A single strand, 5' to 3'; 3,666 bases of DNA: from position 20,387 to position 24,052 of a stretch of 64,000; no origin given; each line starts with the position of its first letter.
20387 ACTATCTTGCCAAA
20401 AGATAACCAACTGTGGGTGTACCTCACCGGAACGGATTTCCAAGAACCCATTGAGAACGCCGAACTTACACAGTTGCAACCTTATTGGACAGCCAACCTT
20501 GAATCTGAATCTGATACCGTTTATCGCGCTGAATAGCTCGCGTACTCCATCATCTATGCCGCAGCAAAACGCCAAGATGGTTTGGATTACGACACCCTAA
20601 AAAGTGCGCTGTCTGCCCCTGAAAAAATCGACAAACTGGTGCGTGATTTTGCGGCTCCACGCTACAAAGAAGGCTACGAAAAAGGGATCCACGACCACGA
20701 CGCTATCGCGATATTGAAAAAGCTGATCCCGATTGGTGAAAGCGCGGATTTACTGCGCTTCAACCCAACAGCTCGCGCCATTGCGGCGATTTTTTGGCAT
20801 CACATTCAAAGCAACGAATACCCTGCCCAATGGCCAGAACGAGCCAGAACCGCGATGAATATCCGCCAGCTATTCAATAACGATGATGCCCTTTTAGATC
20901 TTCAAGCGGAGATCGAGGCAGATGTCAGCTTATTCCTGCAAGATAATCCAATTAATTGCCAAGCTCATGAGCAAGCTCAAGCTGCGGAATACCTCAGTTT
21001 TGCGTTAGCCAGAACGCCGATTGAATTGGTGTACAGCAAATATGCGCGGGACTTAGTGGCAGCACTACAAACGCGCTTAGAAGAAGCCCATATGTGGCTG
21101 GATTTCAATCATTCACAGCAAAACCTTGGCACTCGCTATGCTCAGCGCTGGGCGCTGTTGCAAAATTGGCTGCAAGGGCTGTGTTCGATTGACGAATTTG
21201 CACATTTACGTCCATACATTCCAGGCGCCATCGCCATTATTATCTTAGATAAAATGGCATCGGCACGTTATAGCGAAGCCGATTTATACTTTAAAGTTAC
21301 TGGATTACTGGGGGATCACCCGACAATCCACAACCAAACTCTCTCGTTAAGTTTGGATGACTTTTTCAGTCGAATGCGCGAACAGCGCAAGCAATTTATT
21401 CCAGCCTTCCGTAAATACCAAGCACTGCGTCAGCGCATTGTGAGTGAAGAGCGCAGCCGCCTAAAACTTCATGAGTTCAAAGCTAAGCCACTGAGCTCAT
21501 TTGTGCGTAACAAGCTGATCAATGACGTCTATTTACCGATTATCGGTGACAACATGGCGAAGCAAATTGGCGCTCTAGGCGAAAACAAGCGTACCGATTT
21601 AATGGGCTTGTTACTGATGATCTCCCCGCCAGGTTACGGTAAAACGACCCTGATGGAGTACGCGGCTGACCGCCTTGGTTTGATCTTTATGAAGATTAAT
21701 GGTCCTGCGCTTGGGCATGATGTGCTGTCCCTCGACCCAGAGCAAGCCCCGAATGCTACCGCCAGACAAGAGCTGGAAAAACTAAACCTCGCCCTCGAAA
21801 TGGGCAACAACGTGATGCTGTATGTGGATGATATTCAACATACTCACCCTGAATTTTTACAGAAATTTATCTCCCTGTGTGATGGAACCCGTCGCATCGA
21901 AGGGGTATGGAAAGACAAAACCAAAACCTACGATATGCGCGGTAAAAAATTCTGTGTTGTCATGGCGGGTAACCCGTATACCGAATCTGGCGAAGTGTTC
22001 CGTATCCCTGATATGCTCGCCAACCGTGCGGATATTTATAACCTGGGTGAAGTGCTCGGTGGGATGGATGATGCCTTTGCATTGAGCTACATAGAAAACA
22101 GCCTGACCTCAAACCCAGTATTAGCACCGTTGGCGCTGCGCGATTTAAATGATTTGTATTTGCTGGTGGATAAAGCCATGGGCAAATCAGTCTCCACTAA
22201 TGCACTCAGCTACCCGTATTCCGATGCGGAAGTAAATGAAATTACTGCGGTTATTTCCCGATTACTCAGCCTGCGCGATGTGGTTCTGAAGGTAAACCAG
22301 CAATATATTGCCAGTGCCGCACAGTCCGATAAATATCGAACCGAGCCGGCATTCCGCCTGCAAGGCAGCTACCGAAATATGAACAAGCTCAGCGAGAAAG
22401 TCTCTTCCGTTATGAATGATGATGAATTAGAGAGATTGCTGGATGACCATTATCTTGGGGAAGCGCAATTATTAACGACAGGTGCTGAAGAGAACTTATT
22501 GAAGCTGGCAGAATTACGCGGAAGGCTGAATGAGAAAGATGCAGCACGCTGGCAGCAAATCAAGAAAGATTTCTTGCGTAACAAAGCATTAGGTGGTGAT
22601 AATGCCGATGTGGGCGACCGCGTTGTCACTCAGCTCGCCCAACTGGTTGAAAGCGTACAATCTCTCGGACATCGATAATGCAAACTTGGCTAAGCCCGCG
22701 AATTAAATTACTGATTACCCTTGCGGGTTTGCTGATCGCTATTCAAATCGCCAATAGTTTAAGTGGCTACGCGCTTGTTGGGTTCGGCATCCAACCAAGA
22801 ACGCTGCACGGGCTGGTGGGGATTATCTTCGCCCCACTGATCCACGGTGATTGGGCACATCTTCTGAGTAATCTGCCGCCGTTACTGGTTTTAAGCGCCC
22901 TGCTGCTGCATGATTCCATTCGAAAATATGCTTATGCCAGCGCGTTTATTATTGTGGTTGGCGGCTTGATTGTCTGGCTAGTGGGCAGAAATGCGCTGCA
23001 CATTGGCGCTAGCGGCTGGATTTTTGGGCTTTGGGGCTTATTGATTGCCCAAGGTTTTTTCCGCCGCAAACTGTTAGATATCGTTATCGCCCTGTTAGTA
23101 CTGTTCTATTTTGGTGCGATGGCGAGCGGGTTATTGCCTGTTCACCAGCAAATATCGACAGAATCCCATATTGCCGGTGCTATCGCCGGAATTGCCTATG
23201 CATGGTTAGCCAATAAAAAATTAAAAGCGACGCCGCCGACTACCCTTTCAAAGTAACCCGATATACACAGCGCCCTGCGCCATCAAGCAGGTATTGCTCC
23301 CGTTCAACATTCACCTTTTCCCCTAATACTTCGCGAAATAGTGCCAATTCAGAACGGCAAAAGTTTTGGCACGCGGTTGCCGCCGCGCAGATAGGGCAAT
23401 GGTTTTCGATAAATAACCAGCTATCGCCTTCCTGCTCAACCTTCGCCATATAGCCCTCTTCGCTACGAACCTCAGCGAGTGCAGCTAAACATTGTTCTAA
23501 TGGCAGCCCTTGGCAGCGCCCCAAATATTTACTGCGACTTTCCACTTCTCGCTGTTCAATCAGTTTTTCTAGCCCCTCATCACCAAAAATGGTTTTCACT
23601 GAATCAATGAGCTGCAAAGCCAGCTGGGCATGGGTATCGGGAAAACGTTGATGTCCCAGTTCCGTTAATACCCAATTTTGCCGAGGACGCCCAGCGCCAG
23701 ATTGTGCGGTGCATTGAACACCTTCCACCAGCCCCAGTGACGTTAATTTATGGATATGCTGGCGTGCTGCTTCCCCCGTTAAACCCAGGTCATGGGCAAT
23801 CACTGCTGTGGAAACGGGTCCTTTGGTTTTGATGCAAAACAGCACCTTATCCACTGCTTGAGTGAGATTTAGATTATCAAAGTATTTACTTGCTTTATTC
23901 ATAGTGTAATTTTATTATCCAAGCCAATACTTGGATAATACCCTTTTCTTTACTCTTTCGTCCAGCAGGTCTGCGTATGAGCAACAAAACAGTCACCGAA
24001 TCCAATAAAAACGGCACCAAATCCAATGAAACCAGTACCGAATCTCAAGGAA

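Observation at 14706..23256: yqiJ(NfeD)–yqiK(flotillin) operon extended by a ~1,645-residue coiled-coil/MoxR-AAA+ protein and a translationally coupled mini-rhomboid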

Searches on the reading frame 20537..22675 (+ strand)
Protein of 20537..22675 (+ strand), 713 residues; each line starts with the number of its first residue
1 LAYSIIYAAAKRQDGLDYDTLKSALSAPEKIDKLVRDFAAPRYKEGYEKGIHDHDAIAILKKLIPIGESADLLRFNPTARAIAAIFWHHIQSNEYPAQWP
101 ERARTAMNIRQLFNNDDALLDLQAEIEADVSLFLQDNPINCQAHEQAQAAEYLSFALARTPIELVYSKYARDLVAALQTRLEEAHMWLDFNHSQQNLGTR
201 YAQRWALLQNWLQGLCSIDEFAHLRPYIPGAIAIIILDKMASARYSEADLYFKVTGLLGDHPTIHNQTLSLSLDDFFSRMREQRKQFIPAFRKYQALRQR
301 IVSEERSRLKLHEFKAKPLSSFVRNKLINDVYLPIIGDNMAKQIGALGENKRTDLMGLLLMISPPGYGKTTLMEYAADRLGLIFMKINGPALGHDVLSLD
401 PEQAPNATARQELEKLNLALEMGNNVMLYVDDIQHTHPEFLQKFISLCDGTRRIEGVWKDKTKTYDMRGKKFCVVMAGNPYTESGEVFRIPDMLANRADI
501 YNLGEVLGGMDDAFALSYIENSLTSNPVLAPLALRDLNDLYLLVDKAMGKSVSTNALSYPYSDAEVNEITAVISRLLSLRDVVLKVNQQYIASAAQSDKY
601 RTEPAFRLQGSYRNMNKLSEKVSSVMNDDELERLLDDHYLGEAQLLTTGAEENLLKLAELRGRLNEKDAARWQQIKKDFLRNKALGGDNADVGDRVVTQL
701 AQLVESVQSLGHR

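Call 6: search_protein_families(library=pfam, proteins=[window:20537-22675:+], max_evalue=0.01)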
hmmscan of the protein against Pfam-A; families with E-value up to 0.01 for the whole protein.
window:20537-22675:+ (713 aa): 4 families
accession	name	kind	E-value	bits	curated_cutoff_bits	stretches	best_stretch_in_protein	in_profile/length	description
PF13401.12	AAA_22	-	3.5e-06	27.8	27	1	357-450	6-110/130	AAA domain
PF07728.20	AAA_5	-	4e-06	27.3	22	1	359-485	2-126/139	AAA domain (dynein-related subfamily)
PF00004.35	AAA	-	4.1e-05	24.5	21.2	1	359-438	1-71/131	ATPase family associated with various cellular activities (AAA)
PF05496.18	RuvB_N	-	0.0052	17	27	0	349-394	26-71/159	Holliday junction DNA helicase RuvB P-loop domain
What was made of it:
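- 21584..22126 (+): AAA+ core: Walker A 21623-21649, Walker B (hhhhDD) 21818-21838, sensor-1/Arg-finger region 21965-22039. Pfam AAA_22, AAA_5 and AAA at E = 4e-6 to 4e-5 (call 6).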

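Call 7: search_protein_families(library=ncbifam, proteins=[window:20537-22675:+], max_evalue=0.01)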
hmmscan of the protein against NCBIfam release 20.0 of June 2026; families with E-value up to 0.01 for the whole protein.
window:20537-22675:+ (713 aa): 2 families
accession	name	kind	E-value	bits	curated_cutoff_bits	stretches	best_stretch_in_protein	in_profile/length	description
NF000868.0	PRK00080.1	equivalog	0.0016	17.4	282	1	350-394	45-89/330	Holliday junction branch migration DNA helicase RuvB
TIGR00635.1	ruvB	equivalog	0.0043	16.1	299.05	0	350-393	24-67/305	Holliday junction branch migration DNA helicase RuvB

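Call 26: search_solved_structures(query=window:20537-22675:+, max_evalue=1, show_alignments=2)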
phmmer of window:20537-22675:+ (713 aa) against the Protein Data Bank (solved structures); distinct sequences matched with E-value up to 1: 88 (the best 60 are shown).
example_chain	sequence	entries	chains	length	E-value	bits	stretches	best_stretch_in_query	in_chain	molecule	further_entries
7wub_D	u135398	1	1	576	0.0046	18.5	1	359-441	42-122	Transitional endoplasmic reticulum ATPase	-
7wub_C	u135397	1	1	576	0.0046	18.5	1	359-441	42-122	Transitional endoplasmic reticulum ATPase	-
6mck_A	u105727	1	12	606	0.0054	18.3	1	359-440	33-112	Transitional endoplasmic reticulum ATPase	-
5vc7_A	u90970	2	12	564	0.0065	18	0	358-392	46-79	VCP-like ATPase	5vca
7rlj_A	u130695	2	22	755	0.0093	17.5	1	359-440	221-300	Transitional endoplasmic reticulum ATPase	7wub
8yka_A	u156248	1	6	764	0.0095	17.5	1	359-440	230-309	Transitional endoplasmic reticulum ATPase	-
7lmy_A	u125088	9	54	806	0.0099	17.4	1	359-440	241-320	Transitional endoplasmic reticulum ATPase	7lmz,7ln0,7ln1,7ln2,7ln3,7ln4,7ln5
5c18_A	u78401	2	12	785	0.01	17.4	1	359-440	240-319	Transitional endoplasmic reticulum ATPase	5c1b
6oaa_B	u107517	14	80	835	0.01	17.4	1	359-394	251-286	Cell division control protein 48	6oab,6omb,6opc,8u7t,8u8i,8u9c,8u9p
6oa9_A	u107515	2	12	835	0.01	17.4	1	359-394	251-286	Cell division control protein 48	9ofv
7rlb_A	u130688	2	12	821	0.01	17.4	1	359-440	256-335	Transitional endoplasmic reticulum ATPase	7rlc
7y4w_A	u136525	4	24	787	0.01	17.4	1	359-440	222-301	Transitional endoplasmic reticulum ATPase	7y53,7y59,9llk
8dar_A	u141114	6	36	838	0.01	17.4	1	359-394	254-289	Cell division control protein 48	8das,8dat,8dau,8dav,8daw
6chs_H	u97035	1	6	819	0.011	17.3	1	359-397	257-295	Putative cell division control protein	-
7bp9_A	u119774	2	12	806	0.011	17.3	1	359-440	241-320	Transitional endoplasmic reticulum ATPase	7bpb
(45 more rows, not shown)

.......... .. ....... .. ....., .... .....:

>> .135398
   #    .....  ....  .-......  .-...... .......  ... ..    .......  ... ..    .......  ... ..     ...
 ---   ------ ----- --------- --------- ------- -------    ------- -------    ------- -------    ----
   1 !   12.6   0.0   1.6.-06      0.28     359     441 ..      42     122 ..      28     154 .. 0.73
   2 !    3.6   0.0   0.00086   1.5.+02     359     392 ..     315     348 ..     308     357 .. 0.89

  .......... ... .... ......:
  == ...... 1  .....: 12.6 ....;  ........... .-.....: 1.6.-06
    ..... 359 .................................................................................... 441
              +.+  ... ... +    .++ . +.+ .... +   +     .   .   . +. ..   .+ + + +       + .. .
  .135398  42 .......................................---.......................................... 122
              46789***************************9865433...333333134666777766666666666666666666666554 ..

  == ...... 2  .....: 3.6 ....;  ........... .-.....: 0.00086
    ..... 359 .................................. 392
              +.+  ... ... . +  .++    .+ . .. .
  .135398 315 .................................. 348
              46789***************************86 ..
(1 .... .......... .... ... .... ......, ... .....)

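Call 29: search_protein_families(library=padloc, proteins=[window:20537-22675:+], max_evalue=0.01)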
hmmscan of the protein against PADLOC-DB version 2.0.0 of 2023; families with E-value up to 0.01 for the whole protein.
window:20537-22675:+ (713 aa): 0 families

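Call 62: predict_structure(alignment_id=A5)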
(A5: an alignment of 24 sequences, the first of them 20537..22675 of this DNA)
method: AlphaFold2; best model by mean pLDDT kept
length: 713 residues; sequences in the alignment: 24
mean_pLDDT: 78.1   pTM: 0.52
mean pLDDT of the five models: 78.1, 77.4, 76.4, 75.9, 73.0
residues with pLDDT >= 90: 208; 70-90: 330; 50-70: 106; < 50: 69
segments of 3 or more residues with pLDDT < 50: 318-323, 347-352, 482-496, 594-613, 643-648, 686-695
pLDDT, mean of each block of 10 residues (from residue 1): 89 85 90 89 70 91 90 93 92 82 92 89 95 93 92 93 91 95 94 89 95 96 95 84 83 90 89 90 82 76 63 52 62 73 59 66 61 77 86 85 90 91 87 77 76 82 81 78 42 49 57 73 80 81 89 84 88 86 70 43 39 61 83 75 49 69 79 70 46 52 68 49
secondary structure, 60 per line:
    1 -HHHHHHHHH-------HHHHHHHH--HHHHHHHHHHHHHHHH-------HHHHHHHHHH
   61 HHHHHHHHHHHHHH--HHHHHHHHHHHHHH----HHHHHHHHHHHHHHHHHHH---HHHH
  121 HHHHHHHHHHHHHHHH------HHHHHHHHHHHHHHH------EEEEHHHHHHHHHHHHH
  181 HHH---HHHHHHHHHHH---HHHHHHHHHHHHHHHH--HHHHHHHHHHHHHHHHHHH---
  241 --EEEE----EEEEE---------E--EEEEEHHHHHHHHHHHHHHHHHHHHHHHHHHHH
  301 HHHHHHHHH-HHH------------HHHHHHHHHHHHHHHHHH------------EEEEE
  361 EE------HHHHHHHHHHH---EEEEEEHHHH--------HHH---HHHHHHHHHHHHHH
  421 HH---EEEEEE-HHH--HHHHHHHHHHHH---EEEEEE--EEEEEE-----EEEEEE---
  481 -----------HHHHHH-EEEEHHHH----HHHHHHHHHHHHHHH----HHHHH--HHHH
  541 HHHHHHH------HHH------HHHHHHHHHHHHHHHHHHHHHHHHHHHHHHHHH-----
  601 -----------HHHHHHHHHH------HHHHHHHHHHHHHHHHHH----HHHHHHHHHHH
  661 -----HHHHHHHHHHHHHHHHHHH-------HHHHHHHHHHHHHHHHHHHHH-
elements in order (helices of 4 or more, strands of 3 or more residues): H2-10 H18-25 H28-43 H51-74 H77-90 H95-113 H117-136 H143-157 E164-167 H168-183 H187-197 H201-216 H219-237 E243-246 E251-255 E268-272 H273-309 H326-343 E356-362 H369-379 E383-388 H389-392 H407-422 E426-431 H438-449 E453-458 E461-466 E472-477 H492-497 E499-502 H503-506 H511-525 H530-534 H537-547 H563-595 H612-621 H628-645 H650-660 H666-684 H692-712
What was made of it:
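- On MoxR AAA+ ATPases: The model's pLDDT is about 80-90 in most of the core but falls below 50 at residues 482-496 (call 62).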

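Call 65: fold_search(model_id=the predicted structure, library=pdb)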
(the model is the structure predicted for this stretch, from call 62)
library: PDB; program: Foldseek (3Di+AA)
matches with E <= 10: 1267; with E <= 0.001: 155
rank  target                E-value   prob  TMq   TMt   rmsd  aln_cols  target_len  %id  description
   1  7x5b                  1.6e-05  1.00  0.22  0.43  12.3       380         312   17  Crystal structure of RuvB (released 2023-03-08)
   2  7ksm_C                3.9e-05  1.00  0.19  0.24  18.3       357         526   16  Human mitochondrial LONP1 with endogenous substrate (released 2020-12-02)
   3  8efv_B                4.1e-05  1.00  0.21  0.40   8.9       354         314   14  Structure of single homo-hexameric Holliday junction ATP-dependent DNA helicase RuvB motor (released 2023-05-10)
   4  9cc3_C                4.1e-05  1.00  0.17  0.21  23.3       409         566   15  Human Mitochondrial LONP1 Stall State + casein (released 2024-08-07)
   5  6blb                  4.7e-05  1.00  0.22  0.44  12.2       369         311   17  1.88 Angstrom Resolution Crystal Structure Holliday Junction ATP-dependent DNA Helicase (RuvB) from Pseudomonas aerugino (released 2017-11-22)
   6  9dx3_F                5.3e-05  1.00  0.21  0.42   9.1       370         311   15  EcRuvB 9-mer pre-assembly complex (released 2026-01-21)
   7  8efy_B                5.3e-05  1.00  0.21  0.41  11.1       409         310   13  Structure of double homo-hexameric AAA+ ATPase RuvB motors (released 2023-05-10)
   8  7pbl_A                5.3e-05  1.00  0.19  0.38  11.1       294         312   15  RuvAB branch migration motor complexed to the Holliday junction - RuvB AAA+ state s1 [t2 dataset] (released 2022-09-14)
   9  9dx3_A                5.6e-05  1.00  0.19  0.37  10.0       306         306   17  EcRuvB 9-mer pre-assembly complex (released 2026-01-21)
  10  9qhg_E                6.3e-05  1.00  0.17  0.43  11.7       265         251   13  NorQD complex state 4 from Jhaorihella thermophila (released 2026-03-25)
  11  9qhf_F                6.6e-05  1.00  0.17  0.45  14.1       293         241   15  NorQD complex state 3 from Jhaorihella thermophila (released 2026-03-25)
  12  7uiw_A                6.9e-05  1.00  0.21  0.25   8.7       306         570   15  ClpAP complex bound to ClpS N-terminal extension, class IIb (released 2022-11-09)
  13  9qh7_E                6.9e-05  1.00  0.20  0.49  10.9       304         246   14  NorQ in complex with NorD VWA domain steep staircase subset 1 from Paracoccus denitrificans (released 2026-03-25)
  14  7pbl_C                7.2e-05  1.00  0.20  0.40  10.6       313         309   16  RuvAB branch migration motor complexed to the Holliday junction - RuvB AAA+ state s1 [t2 dataset] (released 2022-09-14)
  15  9cc1_F                7.2e-05  1.00  0.20  0.26  15.1       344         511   16  Human Mitochondrial LONP1 Idle State bound to substrate and 6 ADP (released 2025-04-30)
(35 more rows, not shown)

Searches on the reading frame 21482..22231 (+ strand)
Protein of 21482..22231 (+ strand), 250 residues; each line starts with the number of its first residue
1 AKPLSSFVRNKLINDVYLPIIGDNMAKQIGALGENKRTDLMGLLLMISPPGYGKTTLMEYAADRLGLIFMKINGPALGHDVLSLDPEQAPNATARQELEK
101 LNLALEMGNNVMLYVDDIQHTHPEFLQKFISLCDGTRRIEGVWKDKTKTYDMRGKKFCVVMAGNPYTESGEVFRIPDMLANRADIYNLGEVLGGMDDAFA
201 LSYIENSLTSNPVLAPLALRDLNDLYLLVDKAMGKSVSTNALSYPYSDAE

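Call 103: search_solved_structures(query=A11, max_evalue=1, show_alignments=2)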
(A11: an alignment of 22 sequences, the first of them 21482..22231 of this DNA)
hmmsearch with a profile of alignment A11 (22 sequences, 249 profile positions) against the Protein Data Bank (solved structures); distinct sequences matched with E-value up to 1: 118 (the best 60 are shown).
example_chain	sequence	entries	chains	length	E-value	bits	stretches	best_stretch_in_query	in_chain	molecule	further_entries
9bji_A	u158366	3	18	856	0.00015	24.3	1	44-76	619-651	Nuclear valosin-containing protein-like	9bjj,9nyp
7wub_C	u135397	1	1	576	0.0004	22.9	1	44-78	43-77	Transitional endoplasmic reticulum ATPase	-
7wub_D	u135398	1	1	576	0.0004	22.9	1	44-78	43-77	Transitional endoplasmic reticulum ATPase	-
6mck_A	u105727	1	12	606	0.00046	22.7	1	44-78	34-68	Transitional endoplasmic reticulum ATPase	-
6oaa_B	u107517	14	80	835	0.00048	22.6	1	44-78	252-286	Cell division control protein 48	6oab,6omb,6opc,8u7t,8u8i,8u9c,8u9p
6oa9_A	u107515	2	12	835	0.00049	22.6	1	44-78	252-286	Cell division control protein 48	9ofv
8dar_A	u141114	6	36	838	0.00049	22.6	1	44-78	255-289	Cell division control protein 48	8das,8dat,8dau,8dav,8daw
6chs_H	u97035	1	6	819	0.00052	22.5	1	44-78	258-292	Putative cell division control protein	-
5vc7_A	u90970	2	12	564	0.00053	22.5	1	44-77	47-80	VCP-like ATPase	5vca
7swl_A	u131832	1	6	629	0.00062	22.3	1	10-76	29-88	Rix7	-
7rlj_A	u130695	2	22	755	0.00076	22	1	44-78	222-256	Transitional endoplasmic reticulum ATPase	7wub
8yka_A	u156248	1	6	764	0.00078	21.9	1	44-78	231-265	Transitional endoplasmic reticulum ATPase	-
5c18_A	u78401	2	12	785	0.00084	21.8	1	44-78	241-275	Transitional endoplasmic reticulum ATPase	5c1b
7y4w_A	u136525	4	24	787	0.00085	21.8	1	44-78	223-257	Transitional endoplasmic reticulum ATPase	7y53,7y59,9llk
7lmy_A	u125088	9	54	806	0.0009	21.7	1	44-78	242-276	Transitional endoplasmic reticulum ATPase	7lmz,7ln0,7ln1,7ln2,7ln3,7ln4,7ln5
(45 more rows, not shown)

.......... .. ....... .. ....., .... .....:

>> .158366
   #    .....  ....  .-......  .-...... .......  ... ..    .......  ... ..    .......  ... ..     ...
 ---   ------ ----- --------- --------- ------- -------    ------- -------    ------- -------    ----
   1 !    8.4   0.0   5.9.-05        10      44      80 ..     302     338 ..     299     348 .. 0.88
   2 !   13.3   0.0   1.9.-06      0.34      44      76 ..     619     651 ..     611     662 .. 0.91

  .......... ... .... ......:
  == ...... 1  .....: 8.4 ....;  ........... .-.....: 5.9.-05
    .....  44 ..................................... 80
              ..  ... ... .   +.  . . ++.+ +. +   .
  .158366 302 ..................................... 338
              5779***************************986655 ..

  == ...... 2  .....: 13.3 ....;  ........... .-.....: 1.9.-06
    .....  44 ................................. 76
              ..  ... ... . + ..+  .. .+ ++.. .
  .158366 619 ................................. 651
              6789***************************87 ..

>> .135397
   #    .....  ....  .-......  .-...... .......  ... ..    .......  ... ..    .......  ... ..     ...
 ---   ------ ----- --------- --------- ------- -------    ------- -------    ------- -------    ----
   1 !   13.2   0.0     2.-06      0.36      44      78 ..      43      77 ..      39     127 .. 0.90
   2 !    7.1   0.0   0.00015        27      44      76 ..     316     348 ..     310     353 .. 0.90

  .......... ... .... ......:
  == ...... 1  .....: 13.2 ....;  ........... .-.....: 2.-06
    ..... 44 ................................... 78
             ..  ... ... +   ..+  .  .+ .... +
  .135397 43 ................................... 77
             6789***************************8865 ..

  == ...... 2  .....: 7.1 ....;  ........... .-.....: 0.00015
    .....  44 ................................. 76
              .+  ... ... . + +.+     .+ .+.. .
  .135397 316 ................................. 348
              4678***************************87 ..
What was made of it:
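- Closest known: MoxR-family AAA+ ATPases. Different: The Walker A to β2 region looks like classical AAA (call 103).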

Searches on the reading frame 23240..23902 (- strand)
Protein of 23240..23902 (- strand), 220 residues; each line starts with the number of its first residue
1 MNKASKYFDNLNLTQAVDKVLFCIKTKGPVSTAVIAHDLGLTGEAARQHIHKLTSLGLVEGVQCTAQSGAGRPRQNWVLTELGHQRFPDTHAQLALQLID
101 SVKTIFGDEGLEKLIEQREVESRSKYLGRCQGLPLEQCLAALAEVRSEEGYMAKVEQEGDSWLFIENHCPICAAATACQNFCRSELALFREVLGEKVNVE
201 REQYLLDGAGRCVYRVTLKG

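Call 6: search_protein_families(library=pfam, proteins=[window:23240-23902:-], max_evalue=0.01)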
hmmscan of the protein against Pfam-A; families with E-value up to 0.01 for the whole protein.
window:23240-23902:- (220 aa): 2 families
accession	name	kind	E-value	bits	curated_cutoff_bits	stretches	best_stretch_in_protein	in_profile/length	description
PF12840.13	HTH_20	-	0.00016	22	27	1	24-62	13-51/51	Helix-turn-helix domain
PF08279.18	HTH_11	-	0.0013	19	25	1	21-60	6-47/55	HTH domain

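Call 7: search_protein_families(library=ncbifam, proteins=[window:23240-23902:-], max_evalue=0.01)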
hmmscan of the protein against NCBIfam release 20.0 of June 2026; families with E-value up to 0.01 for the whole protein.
window:23240-23902:- (220 aa): 2 families
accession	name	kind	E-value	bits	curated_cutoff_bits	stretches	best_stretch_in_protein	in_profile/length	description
TIGR02702.1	SufR_cyano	equivalog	7.7e-30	104.1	178.8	1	18-215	4-207/208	iron-sulfur cluster biosynthesis transcriptional regulator SufR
NF040939.2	trans_reg_lrs14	equivalog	0.0028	17.7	90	1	19-79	25-85/103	Lrs14 family HTH-type transcriptional regulator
